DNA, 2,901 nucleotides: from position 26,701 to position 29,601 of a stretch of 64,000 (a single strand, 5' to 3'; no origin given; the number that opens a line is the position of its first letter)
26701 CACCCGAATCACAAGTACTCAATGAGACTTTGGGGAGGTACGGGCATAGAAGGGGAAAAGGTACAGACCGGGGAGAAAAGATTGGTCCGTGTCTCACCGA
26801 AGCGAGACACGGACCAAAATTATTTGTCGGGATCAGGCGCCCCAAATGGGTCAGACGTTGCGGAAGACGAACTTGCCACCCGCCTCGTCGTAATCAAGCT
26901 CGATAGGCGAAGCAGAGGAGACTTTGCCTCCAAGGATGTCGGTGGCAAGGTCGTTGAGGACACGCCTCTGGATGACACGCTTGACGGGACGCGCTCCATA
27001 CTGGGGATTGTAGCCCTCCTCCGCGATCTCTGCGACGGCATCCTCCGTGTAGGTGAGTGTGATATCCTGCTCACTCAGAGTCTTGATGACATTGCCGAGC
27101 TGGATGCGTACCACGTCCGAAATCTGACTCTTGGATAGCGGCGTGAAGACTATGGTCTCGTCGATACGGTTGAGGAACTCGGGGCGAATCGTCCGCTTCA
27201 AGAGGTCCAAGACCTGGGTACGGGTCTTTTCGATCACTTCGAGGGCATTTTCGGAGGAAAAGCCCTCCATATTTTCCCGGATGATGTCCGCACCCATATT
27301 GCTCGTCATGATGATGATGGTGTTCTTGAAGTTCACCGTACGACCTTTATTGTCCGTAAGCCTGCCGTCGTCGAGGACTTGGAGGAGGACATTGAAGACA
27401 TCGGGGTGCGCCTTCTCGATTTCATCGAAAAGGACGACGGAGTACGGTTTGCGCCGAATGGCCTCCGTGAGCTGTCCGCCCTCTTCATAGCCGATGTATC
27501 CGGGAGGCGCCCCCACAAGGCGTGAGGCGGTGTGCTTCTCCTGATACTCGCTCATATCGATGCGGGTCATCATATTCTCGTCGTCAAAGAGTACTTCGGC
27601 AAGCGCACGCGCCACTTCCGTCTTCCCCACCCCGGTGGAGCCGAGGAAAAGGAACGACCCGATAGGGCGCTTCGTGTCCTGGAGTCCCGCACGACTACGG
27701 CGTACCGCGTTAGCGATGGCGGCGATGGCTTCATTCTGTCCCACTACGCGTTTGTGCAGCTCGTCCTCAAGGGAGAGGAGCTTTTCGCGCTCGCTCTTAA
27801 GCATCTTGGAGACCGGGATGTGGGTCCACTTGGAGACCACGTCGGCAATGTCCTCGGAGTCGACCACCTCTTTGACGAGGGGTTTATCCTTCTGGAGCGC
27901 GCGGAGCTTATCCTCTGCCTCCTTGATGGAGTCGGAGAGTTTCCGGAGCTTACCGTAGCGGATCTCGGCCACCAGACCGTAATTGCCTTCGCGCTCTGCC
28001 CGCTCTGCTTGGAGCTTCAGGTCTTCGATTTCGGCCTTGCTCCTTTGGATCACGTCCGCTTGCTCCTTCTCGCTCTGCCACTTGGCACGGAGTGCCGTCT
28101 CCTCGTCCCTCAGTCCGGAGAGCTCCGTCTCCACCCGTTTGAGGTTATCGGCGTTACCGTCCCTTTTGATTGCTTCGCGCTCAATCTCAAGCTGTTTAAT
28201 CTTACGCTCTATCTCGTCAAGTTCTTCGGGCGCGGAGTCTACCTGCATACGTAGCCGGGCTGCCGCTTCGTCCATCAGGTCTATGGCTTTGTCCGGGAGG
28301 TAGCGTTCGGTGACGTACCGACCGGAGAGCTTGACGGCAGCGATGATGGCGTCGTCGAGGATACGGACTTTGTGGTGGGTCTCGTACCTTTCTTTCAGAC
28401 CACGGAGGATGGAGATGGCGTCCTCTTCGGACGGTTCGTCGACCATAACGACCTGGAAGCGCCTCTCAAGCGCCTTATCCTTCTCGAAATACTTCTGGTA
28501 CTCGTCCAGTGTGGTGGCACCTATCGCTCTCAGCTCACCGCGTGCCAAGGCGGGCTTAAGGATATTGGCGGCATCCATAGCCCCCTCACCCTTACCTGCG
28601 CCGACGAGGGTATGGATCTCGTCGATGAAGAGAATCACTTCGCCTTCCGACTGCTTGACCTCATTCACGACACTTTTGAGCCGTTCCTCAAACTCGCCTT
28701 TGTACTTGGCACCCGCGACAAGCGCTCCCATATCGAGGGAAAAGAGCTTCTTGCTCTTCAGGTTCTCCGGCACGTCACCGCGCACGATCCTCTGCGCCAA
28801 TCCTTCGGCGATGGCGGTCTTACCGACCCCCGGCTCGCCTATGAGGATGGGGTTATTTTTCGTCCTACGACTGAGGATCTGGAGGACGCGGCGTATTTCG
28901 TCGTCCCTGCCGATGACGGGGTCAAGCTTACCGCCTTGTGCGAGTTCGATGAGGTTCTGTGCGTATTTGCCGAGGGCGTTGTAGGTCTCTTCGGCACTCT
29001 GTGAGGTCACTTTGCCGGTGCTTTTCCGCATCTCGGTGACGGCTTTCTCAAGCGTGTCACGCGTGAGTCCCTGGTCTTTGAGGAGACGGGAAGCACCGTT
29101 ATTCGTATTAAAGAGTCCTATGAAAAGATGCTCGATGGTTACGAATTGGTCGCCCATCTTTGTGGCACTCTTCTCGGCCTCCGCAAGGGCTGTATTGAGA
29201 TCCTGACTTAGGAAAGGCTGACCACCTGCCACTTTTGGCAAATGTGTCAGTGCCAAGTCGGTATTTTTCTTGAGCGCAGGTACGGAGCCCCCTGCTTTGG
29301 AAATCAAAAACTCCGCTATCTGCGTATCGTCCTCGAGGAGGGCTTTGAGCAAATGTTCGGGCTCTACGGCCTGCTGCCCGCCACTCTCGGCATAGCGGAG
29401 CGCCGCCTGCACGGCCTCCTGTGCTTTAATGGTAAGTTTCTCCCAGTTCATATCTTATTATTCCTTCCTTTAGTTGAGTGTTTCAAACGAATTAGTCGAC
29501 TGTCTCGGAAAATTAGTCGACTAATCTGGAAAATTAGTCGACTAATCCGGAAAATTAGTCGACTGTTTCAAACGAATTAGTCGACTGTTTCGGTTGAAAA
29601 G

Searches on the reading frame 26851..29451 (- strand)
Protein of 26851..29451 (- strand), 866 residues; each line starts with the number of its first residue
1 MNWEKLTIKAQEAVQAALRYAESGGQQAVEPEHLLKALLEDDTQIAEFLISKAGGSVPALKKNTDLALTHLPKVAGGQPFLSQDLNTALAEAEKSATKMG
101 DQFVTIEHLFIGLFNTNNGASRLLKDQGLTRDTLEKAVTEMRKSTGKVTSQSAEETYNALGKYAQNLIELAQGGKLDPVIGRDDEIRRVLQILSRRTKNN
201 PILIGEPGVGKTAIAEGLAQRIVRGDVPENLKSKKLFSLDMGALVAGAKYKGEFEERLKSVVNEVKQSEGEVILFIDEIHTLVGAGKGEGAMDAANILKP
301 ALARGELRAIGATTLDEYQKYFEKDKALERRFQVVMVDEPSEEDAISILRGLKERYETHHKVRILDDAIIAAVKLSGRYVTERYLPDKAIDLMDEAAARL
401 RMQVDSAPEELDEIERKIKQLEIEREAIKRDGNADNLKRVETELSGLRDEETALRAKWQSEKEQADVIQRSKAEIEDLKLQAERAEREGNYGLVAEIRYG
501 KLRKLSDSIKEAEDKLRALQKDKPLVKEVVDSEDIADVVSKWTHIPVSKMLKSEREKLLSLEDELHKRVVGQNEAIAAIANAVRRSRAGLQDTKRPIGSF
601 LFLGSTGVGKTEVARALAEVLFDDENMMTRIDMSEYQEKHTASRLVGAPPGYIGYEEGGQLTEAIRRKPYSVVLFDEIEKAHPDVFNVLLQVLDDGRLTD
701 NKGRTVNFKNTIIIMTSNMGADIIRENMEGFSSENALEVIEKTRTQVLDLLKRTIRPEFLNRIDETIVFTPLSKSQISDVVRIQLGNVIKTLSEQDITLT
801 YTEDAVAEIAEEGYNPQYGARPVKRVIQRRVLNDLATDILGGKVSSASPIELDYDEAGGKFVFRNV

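Call 6: search_protein_families(library=pfam, proteins=[window:26851-29451:-], max_evalue=1)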
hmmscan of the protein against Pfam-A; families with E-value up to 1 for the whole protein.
window:26851-29451:- (866 aa): 40 families (the best 25 are shown)
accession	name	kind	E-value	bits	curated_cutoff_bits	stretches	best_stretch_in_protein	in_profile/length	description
PF07724.20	AAA_2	-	2e-71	239.8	27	1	595-765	1-165/166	AAA domain (Cdc48 subfamily)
PF17871.7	AAA_lid_9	-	7.5e-36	122.6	22.8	1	341-441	1-101/104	AAA lid domain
PF00004.35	AAA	-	3.5e-25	89.4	21.2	2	202-334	2-125/131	ATPase family associated with various cellular activities (AAA)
PF10431.15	ClpB_D2-small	-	8.3e-24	83.9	21.9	1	772-849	1-78/81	C-terminal, D2-small domain, of ClpB protein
PF02861.25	Clp_N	-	9.1e-22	77.4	20.7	2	92-142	1-52/53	Clp amino terminal domain, pathogenicity island component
PF07728.20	AAA_5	-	8.7e-20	71.6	22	2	600-719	2-123/139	AAA domain (dynein-related subfamily)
PF13191.12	AAA_16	-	1.2e-12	49.1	32.6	2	179-224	2-50/167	AAA ATPase domain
PF00158.32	Sigma54_activat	-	4.8e-11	43.1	20.2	2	598-714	23-139/168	Sigma-54 interaction domain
PF13401.12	AAA_22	-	1.6e-08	35.3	27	2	197-287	4-97/130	AAA domain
PF20720.3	nSTAND3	-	3.4e-07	30.5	27.2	1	187-224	8-43/155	Novel STAND NTPase 3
PF13238.12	AAA_18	-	1e-06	29.6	29.4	1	202-277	2-78/128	AAA domain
PF13173.12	AAA_14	-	2.2e-06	28.2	27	2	202-283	6-75/129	AAA domain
PF05621.17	TniB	-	5.4e-06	26.4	22.4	1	199-337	36-184/189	Bacterial TniB protein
PF06414.18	Zeta_toxin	-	6.6e-06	26.1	22.3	1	592-640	12-58/199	Zeta toxin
PF01695.23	IstB_IS21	-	1.2e-05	25.4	24.1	1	196-261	90-151/238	IstB-like ATP binding protein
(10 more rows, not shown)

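Call 74: find_encoding_contigs(protein=window:26851-29451:-, flank=5000, max_places=10)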
Protein window:26851-29451:- (866 aa): no gene with exactly this product is on record in the collection.
